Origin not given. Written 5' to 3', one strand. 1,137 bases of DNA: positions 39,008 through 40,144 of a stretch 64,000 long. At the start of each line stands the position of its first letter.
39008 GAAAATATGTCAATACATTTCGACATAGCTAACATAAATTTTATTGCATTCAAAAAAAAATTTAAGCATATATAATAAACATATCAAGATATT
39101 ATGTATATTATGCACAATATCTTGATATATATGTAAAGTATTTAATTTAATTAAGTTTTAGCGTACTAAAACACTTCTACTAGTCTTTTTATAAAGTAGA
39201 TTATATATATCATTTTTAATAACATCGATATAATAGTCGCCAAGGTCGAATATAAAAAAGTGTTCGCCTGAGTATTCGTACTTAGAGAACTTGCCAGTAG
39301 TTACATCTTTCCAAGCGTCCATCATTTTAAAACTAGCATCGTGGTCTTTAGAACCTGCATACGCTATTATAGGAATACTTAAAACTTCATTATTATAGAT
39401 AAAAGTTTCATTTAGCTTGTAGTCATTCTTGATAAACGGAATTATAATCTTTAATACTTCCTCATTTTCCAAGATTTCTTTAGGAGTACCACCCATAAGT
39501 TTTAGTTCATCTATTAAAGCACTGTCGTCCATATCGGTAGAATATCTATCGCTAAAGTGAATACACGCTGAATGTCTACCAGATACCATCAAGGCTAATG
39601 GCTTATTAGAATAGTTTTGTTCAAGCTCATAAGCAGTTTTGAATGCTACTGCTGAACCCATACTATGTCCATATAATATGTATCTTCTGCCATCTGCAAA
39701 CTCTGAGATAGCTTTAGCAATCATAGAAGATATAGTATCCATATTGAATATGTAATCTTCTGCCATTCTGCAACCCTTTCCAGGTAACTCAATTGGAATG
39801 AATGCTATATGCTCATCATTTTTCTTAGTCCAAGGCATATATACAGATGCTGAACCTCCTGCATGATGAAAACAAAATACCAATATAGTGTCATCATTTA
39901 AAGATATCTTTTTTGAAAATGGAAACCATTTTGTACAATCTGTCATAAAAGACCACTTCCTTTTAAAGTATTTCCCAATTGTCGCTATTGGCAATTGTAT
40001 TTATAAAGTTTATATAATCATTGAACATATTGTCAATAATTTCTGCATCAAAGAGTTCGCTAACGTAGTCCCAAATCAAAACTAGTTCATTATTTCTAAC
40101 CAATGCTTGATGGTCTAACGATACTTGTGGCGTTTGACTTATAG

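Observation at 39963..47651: The megasynthase ends in a second heterocyclisation domain with no cognate carrier protein (tandem Cy, trans-acting)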

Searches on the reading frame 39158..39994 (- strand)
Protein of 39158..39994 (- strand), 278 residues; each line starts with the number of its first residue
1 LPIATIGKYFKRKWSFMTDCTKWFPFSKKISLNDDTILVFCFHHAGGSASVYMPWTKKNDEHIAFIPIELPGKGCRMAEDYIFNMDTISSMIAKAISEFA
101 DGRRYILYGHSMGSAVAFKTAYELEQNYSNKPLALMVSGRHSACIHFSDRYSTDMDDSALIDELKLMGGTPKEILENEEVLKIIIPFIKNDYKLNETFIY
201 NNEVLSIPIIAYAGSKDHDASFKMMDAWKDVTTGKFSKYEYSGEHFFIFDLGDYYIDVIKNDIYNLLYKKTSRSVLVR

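Call 6: search_protein_families(library=pfam, proteins=[window:39158-39994:-], max_evalue=0.001)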
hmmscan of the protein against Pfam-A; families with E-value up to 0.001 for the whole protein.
window:39158-39994:- (278 aa): 2 families
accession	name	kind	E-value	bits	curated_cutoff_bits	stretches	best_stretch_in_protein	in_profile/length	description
PF00975.26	Thioesterase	-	2.2e-36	126.6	26.4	1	39-249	3-211/226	Thioesterase domain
PF12697.13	Abhydrolase_6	-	0.00014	23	26.3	1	43-121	4-84/217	Alpha/beta hydrolase family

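Call 23: find_encoding_contigs(protein=window:39158-39946:-, flank=10000, max_places=10)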
Protein window:39158-39946:- (262 aa): 25 contigs read that carry it; 9 places shown.
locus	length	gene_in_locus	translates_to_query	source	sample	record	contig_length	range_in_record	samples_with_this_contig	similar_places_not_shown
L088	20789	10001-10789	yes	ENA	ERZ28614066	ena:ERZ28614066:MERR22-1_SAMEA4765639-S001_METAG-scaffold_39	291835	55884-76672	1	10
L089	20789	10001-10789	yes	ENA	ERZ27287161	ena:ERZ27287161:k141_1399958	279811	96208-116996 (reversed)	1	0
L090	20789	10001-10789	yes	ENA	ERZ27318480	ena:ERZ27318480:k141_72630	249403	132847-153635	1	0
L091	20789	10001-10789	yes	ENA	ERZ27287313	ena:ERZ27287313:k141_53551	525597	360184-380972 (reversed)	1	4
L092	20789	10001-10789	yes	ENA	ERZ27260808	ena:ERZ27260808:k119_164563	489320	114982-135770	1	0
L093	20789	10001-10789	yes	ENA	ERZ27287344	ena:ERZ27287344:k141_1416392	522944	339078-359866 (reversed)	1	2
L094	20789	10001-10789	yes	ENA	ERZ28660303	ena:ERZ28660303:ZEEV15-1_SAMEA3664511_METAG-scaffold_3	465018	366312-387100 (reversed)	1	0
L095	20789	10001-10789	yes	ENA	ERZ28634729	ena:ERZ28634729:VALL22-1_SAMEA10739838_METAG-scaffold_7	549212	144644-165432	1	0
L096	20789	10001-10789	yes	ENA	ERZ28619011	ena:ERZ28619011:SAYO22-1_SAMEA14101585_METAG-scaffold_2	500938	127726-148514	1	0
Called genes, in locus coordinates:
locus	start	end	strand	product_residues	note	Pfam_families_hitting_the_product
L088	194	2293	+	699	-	PF00501:AMP-binding, PF23024:AMP-dom_DIP2-like, PF00550:PP-binding, PF23297:ACP_SdgA_C (weak)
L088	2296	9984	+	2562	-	PF00109:ketoacyl-synt, PF02801:Ketoacyl-synt_C, PF16197:KAsynt_C_assoc, PF22336:RhiE-like_linker, PF22621:CurL-like_PKS_C, PF00698:Acyl_transf_1, PF00550:PP-binding, PF00668:Condensation, +5 more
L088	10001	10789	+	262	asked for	PF00975:Thioesterase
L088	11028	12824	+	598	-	PF17297:PEPCK_N, PF00821:PEPCK_GTP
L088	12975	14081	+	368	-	PF14897:EpsG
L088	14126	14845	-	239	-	PF20260:PUA_4, PF04452:Methyltrans_RNA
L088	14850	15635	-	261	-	PF01209:Ubie_methyltran (weak), PF13489:Methyltransf_23, PF02353:CMAS (weak), PF08241:Methyltransf_11, PF08242:Methyltransf_12, PF13649:Methyltransf_25, PF13847:Methyltransf_31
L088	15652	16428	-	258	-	PF01026:TatD_DNase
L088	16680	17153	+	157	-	PF03449:GreA_GreB_N, PF01272:GreA_GreB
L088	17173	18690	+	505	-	PF01336:tRNA_anti-codon, PF00152:tRNA-synt_2, PF01409:tRNA-synt_2d (faint)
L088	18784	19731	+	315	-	-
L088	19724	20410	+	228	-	-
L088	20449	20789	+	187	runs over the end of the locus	-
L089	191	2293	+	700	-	PF00501:AMP-binding, PF23024:AMP-dom_DIP2-like, PF00550:PP-binding, PF23297:ACP_SdgA_C (weak)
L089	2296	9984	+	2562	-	PF00109:ketoacyl-synt, PF02801:Ketoacyl-synt_C, PF16197:KAsynt_C_assoc, PF22336:RhiE-like_linker, PF22621:CurL-like_PKS_C, PF00698:Acyl_transf_1, PF00550:PP-binding, PF00668:Condensation, +5 more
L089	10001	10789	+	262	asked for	PF00975:Thioesterase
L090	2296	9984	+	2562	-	PF00109:ketoacyl-synt, PF02801:Ketoacyl-synt_C, PF16197:KAsynt_C_assoc, PF22336:RhiE-like_linker, PF22621:CurL-like_PKS_C, PF00698:Acyl_transf_1, PF00550:PP-binding, PF00668:Condensation, +5 more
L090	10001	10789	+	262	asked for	PF00975:Thioesterase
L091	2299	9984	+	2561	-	PF00109:ketoacyl-synt, PF02801:Ketoacyl-synt_C, PF16197:KAsynt_C_assoc, PF22336:RhiE-like_linker, PF22621:CurL-like_PKS_C, PF00698:Acyl_transf_1, PF00550:PP-binding, PF00668:Condensation, +5 more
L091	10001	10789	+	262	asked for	PF00975:Thioesterase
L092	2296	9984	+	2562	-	PF00109:ketoacyl-synt, PF02801:Ketoacyl-synt_C, PF16197:KAsynt_C_assoc, PF22336:RhiE-like_linker, PF22621:CurL-like_PKS_C, PF00698:Acyl_transf_1, PF00550:PP-binding, PF00668:Condensation, +5 more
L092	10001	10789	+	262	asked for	PF00975:Thioesterase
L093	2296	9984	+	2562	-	PF00109:ketoacyl-synt, PF02801:Ketoacyl-synt_C, PF16197:KAsynt_C_assoc, PF22336:RhiE-like_linker, PF22621:CurL-like_PKS_C, PF00698:Acyl_transf_1, PF00550:PP-binding, PF00668:Condensation, +5 more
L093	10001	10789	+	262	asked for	PF00975:Thioesterase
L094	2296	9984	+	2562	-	PF00109:ketoacyl-synt, PF02801:Ketoacyl-synt_C, PF16197:KAsynt_C_assoc, PF22336:RhiE-like_linker, PF22621:CurL-like_PKS_C, PF00698:Acyl_transf_1, PF00550:PP-binding, PF00668:Condensation, +5 more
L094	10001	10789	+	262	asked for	PF00975:Thioesterase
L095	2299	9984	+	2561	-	PF00109:ketoacyl-synt, PF02801:Ketoacyl-synt_C, PF16197:KAsynt_C_assoc, PF22336:RhiE-like_linker, PF22621:CurL-like_PKS_C, PF00698:Acyl_transf_1, PF00550:PP-binding, PF00668:Condensation, +5 more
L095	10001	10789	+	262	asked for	PF00975:Thioesterase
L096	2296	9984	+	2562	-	PF00109:ketoacyl-synt, PF02801:Ketoacyl-synt_C, PF16197:KAsynt_C_assoc, PF22336:RhiE-like_linker, PF22621:CurL-like_PKS_C, PF00698:Acyl_transf_1, PF00550:PP-binding, PF00668:Condensation, +5 more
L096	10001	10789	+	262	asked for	PF00975:Thioesterase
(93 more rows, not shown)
